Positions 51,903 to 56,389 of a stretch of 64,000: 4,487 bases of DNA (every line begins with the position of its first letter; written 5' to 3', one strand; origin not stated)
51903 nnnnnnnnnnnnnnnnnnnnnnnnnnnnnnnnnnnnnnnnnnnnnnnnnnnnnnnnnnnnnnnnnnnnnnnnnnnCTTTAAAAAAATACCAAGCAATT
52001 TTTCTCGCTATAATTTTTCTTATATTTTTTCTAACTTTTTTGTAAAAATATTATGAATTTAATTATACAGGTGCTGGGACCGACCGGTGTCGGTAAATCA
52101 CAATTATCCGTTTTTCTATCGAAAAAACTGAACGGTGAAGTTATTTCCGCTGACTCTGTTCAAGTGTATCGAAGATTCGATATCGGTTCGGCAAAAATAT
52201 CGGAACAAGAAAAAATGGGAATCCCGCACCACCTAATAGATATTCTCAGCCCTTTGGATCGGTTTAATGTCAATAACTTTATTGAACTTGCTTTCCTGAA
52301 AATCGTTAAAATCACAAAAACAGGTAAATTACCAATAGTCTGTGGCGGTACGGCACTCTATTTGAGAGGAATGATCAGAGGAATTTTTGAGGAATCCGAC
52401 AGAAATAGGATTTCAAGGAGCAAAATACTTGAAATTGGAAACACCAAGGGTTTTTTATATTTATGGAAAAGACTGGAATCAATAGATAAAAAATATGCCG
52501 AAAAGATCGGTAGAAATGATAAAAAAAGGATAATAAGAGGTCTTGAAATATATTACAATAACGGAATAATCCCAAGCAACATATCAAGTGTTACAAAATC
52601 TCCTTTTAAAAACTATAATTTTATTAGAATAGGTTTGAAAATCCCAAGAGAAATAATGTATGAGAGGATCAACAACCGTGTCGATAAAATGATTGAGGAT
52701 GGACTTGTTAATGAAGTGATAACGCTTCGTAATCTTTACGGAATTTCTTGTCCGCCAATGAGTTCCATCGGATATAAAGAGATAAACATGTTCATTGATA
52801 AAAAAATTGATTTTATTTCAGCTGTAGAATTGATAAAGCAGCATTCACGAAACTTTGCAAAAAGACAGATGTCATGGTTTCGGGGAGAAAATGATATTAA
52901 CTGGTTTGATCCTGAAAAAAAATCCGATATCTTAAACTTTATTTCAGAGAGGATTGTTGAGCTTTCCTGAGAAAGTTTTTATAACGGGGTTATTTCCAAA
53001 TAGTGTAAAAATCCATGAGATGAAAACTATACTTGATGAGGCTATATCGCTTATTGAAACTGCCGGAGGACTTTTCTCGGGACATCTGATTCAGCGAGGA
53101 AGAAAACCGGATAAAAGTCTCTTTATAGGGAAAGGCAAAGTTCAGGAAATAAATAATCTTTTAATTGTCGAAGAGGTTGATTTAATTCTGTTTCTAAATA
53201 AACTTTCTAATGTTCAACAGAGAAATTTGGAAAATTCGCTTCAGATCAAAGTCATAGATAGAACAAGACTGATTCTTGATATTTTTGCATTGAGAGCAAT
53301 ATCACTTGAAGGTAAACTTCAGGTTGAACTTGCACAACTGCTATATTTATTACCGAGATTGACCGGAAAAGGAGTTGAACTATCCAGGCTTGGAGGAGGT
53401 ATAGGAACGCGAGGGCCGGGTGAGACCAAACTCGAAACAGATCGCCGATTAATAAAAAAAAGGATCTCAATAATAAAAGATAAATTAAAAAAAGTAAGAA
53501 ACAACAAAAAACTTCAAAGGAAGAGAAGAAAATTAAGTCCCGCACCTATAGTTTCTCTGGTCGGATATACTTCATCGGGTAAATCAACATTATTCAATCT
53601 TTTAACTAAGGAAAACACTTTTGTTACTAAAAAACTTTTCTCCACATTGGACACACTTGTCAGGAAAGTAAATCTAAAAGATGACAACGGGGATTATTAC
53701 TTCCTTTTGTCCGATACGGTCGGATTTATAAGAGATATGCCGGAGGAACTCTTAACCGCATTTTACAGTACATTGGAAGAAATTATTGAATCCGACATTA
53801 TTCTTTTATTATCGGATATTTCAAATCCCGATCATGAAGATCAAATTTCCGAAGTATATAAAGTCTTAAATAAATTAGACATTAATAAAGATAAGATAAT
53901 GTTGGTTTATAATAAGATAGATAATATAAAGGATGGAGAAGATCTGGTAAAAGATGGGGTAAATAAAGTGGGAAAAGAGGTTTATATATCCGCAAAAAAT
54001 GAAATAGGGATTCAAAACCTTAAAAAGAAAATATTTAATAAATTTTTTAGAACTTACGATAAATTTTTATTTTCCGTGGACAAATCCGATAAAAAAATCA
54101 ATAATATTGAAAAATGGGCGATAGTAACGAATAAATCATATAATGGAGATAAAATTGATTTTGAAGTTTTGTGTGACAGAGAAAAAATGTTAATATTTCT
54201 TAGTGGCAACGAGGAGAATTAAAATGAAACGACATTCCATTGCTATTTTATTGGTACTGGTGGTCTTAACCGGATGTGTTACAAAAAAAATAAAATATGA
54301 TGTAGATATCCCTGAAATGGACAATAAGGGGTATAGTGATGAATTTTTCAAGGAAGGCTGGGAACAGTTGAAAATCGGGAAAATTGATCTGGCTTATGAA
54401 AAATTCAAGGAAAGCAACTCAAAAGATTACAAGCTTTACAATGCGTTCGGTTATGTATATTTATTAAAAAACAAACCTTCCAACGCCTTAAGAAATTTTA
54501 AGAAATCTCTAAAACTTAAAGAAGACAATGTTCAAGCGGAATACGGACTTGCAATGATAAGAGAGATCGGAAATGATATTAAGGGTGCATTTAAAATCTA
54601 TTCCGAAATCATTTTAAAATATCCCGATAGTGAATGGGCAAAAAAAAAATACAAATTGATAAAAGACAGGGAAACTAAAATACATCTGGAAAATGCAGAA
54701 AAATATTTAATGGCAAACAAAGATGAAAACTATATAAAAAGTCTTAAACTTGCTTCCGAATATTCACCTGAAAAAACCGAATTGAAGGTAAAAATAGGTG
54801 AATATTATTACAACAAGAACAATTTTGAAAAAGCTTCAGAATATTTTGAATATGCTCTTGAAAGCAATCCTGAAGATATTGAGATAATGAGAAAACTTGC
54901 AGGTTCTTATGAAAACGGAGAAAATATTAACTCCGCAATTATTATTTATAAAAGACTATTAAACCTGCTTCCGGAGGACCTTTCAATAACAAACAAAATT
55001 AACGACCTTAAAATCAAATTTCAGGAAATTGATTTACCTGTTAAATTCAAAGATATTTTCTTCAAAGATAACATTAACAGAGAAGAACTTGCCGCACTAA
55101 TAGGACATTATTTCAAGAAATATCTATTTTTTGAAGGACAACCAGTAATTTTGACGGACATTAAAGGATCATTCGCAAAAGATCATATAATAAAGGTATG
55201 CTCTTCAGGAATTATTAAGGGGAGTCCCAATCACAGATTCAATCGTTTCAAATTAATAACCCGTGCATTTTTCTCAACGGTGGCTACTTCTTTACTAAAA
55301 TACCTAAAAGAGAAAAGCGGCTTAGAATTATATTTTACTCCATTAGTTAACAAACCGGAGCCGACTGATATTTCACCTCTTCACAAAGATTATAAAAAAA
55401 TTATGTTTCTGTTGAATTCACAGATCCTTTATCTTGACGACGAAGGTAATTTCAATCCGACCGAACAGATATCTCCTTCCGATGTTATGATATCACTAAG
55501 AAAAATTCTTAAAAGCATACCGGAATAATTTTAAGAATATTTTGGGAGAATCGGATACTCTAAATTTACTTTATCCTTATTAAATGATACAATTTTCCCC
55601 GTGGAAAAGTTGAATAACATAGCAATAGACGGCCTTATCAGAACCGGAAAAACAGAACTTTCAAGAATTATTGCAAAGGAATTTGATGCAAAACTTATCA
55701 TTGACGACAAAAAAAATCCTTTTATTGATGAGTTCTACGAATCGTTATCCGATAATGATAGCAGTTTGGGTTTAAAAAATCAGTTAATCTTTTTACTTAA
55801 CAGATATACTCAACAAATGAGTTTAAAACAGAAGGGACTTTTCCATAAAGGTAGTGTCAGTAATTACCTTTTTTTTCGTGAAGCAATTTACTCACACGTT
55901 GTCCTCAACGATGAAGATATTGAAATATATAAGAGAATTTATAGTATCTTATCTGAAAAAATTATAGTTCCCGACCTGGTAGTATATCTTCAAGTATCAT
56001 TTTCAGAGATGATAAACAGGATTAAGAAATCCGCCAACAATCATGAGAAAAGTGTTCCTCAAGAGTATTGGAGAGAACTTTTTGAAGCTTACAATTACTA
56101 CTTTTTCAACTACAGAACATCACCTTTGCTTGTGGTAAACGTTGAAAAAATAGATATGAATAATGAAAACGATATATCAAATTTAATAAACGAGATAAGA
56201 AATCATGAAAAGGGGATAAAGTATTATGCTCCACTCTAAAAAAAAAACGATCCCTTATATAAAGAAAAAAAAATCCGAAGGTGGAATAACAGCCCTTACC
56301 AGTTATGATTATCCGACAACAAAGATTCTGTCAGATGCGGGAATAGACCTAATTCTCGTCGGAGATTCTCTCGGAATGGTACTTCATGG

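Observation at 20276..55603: Pervasive leaderless-type gene starts across the window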

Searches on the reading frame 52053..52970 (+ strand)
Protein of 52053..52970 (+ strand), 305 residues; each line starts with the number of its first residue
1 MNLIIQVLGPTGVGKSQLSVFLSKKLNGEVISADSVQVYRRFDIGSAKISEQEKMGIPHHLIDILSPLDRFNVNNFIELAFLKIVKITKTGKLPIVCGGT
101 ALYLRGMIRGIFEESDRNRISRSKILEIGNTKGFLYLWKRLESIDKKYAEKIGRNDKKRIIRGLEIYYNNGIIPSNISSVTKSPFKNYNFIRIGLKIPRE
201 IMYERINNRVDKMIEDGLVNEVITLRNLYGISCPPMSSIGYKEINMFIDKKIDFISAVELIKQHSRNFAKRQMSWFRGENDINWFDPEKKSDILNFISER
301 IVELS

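Call 12: search_protein_families(library=pfam, proteins=[window:52053-52970:+])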
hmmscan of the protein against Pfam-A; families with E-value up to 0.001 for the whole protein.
window:52053-52970:+ (305 aa): 3 families
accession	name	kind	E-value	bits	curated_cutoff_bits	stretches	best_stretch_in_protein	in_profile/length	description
PF01715.23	IPPT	-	3.2e-72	243.5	23.6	1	37-278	1-242/243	IPP transferase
PF01745.22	IPT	-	4.9e-06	26.6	20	1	7-113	6-112/233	Isopentenyl transferase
PF13238.12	AAA_18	-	0.00015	22.6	29.4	0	5-45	1-40/128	AAA domain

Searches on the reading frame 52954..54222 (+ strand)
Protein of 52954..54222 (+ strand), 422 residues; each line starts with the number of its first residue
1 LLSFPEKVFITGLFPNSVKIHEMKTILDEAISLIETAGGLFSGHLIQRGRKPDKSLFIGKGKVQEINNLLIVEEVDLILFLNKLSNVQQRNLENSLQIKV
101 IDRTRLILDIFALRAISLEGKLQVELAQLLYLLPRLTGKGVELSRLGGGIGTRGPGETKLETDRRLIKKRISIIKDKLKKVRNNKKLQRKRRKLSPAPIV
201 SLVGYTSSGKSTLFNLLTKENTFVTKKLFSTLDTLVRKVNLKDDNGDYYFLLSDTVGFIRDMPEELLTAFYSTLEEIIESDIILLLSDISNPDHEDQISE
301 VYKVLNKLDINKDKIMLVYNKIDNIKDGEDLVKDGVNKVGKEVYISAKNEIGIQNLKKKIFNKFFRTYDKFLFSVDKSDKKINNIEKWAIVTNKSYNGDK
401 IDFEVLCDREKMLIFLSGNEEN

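Call 12: search_protein_families(library=pfam, proteins=[window:52954-54222:+])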
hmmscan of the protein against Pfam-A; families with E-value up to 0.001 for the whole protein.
window:52954-54222:+ (422 aa): 7 families
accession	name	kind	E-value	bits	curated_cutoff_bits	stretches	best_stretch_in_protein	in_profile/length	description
PF16360.10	GTP-bdg_M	-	4e-31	107.8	29.5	1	114-192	1-79/79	GTP-binding GTPase Middle Region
PF13167.11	GTP-bdg_N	-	1.2e-26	93.5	25.4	1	27-112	4-89/89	GTP-binding GTPase N-terminal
PF01926.29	MMR_HSR1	-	1.4e-18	67.5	21.9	1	200-321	2-113/113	50S ribosome-binding GTPase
PF03193.22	RsgA_GTPase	-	8.2e-05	22.9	30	0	182-228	92-137/174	RsgA GTPase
PF16897.10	MMR_HSR1_Xtn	-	8.9e-05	22.9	35.2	1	314-363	57-103/106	C-terminal region of MMR_HSR1 domain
PF00009.33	GTP_EFTU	-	0.00021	21.4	26.5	0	281-358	94-180/188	Elongation factor Tu GTP binding domain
PF00071.28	Ras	-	0.00038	20.5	21.6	1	202-353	4-149/162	Ras family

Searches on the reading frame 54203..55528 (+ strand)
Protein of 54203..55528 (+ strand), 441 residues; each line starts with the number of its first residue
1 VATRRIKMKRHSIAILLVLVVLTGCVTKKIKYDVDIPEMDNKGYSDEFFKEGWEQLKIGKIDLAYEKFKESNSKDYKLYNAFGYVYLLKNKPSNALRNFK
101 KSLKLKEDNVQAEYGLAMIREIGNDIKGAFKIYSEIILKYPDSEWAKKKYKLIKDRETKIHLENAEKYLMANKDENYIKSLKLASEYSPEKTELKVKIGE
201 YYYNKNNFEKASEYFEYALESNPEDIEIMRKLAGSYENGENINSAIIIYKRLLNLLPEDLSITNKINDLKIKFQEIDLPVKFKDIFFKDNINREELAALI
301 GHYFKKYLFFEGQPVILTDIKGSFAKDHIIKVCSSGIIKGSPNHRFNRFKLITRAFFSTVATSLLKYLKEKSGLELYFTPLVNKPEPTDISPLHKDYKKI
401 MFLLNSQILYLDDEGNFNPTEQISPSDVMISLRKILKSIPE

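Call 12: search_protein_families(library=pfam, proteins=[window:54203-55528:+])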
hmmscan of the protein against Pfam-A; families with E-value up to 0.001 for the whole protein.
window:54203-55528:+ (441 aa): 11 families
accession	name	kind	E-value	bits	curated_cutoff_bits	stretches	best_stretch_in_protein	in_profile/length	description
PF07719.23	TPR_2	-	4.2e-11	42.5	27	1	197-225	6-34/34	Tetratricopeptide repeat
PF14559.12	TPR_19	-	3.1e-09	37.5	25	0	206-259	5-58/68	Tetratricopeptide repeat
PF00395.25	SLH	-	2.4e-08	34.2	20.8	0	318-355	3-41/44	S-layer homology domain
PF13432.12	TPR_16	-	4.2e-08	33.9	32.7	1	198-253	3-58/65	Tetratricopeptide repeat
PF13174.12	TPR_6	-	1.2e-07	32.4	26.3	0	112-143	2-33/33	Tetratricopeptide repeat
PF23914.1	TPR_CcmH_CycH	-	1.7e-07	31.6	42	1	171-259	63-154/158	Cytochrome c-type biogenesis protein H TPR domain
PF13181.12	TPR_8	-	5.6e-07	29.7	25.7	0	195-225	4-34/34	Tetratricopeptide repeat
PF13428.12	TPR_14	-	1.3e-06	28.9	23.5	0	196-233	5-42/44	Tetratricopeptide repeat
PF00515.34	TPR_1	-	2.9e-06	27.3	27.8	1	198-225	7-34/34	Tetratricopeptide repeat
PF13424.12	TPR_12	-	7.7e-05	23.2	30.1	0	175-220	24-73/77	Tetratricopeptide repeat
PF13414.12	TPR_11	-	0.00042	20.4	26.8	0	83-117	1-35/42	TPR repeat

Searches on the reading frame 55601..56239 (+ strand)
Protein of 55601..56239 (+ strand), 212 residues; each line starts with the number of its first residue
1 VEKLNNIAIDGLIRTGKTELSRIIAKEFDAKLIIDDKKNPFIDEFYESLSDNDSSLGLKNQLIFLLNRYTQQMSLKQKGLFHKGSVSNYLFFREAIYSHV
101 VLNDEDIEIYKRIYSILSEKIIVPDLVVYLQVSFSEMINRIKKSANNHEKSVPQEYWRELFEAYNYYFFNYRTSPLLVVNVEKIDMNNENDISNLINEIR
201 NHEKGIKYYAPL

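Call 60: search_protein_families(library=pfam, proteins=[window:55601-56239:+])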
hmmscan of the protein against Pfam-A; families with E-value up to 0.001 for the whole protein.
window:55601-56239:+ (212 aa): 3 families
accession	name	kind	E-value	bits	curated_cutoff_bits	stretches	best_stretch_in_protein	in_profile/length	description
PF01712.25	dNK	-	3.2e-27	96.1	27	1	7-201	1-200/203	Deoxynucleoside kinase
PF02223.23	Thymidylate_kin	-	2.3e-05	24.6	27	1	9-167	1-162/185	Thymidylate kinase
PF13238.12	AAA_18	-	4.3e-05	24.4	29.4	0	7-150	1-117/128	AAA domain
